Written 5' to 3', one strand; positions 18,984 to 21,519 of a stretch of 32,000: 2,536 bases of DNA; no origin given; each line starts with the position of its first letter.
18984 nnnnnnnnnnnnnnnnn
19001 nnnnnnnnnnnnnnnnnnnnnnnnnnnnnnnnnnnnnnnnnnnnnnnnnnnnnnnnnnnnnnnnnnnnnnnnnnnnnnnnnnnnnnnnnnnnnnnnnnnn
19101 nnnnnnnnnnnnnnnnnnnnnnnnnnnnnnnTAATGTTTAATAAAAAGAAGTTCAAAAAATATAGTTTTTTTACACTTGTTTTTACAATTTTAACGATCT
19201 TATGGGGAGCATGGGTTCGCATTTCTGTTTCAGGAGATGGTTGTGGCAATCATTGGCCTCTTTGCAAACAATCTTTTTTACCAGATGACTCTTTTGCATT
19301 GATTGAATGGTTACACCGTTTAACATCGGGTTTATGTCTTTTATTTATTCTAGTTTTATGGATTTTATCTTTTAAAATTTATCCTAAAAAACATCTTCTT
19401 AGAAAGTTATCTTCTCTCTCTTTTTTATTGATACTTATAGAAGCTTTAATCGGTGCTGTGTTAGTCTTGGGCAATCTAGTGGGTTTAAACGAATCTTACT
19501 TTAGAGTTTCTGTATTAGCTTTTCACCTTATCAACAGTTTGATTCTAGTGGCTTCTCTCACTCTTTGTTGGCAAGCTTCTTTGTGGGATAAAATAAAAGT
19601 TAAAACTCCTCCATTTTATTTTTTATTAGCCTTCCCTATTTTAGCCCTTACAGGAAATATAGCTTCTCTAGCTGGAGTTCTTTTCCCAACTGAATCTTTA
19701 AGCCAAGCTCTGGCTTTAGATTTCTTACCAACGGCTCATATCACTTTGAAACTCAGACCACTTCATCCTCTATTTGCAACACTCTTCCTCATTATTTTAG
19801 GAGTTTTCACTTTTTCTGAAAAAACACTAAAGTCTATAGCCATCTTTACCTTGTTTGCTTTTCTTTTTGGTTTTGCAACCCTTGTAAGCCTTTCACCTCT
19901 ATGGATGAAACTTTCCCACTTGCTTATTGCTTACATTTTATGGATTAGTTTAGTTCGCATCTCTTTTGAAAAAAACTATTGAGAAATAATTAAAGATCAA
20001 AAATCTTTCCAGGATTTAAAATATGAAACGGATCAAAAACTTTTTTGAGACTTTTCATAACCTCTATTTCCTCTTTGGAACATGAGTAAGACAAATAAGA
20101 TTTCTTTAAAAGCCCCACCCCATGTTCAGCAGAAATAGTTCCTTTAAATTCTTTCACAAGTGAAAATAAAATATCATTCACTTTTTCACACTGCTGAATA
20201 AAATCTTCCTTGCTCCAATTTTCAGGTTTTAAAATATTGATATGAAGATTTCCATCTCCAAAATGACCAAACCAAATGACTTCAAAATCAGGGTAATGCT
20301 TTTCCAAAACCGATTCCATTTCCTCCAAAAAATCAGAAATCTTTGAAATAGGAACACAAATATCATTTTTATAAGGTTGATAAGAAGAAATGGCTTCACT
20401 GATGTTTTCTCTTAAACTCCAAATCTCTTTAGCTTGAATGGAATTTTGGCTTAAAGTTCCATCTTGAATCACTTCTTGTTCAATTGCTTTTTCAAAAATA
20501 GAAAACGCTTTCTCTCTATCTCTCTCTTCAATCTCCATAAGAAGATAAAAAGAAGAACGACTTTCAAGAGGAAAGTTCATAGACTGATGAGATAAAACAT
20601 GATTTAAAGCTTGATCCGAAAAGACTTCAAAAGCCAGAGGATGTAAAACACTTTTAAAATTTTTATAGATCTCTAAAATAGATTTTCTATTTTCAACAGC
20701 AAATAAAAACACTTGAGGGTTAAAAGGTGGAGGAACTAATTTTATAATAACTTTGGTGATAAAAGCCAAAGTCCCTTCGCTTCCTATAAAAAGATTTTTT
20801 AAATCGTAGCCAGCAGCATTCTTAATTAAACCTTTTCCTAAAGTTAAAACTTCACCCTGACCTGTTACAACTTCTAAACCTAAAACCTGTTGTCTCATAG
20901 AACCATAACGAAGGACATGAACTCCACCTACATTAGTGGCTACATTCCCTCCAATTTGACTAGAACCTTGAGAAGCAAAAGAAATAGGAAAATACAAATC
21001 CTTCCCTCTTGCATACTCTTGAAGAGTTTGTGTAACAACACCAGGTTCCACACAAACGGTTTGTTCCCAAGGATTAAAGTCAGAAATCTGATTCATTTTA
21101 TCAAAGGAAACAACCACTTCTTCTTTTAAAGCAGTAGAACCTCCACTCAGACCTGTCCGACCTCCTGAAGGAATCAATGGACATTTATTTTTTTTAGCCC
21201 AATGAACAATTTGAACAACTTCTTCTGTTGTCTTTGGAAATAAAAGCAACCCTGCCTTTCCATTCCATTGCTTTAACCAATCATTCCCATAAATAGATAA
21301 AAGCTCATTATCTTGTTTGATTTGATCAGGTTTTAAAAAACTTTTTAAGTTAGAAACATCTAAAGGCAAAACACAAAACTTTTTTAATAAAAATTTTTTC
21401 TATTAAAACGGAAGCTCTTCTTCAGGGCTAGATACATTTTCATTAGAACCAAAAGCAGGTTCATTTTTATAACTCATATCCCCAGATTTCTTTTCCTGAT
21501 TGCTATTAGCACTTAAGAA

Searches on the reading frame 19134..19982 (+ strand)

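Call 96: search_protein_families(library=pfam, proteins=[window:19134-19982:+], max_evalue=0.00001)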
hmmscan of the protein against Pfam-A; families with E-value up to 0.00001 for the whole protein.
window:19134-19982:+ (282 aa): 1 family
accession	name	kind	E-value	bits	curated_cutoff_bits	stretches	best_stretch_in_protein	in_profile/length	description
PF02628.20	COX15-CtaA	-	5.6e-20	72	29.9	1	55-274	75-322/322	Cytochrome oxidase assembly protein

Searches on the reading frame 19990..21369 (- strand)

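Call 96: search_protein_families(library=pfam, proteins=[window:19990-21369:-], max_evalue=0.00001)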
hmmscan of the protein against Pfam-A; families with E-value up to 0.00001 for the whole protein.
window:19990-21369:- (459 aa): 2 families
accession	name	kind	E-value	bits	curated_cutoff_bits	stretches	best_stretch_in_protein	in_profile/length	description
PF02913.24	FAD-oxidase_C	-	8.4e-51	173.5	21.2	1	220-456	7-248/248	FAD linked oxidases, C-terminal domain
PF01565.28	FAD_binding_4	-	1.7e-36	125.4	26.4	1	42-178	4-139/139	FAD binding domain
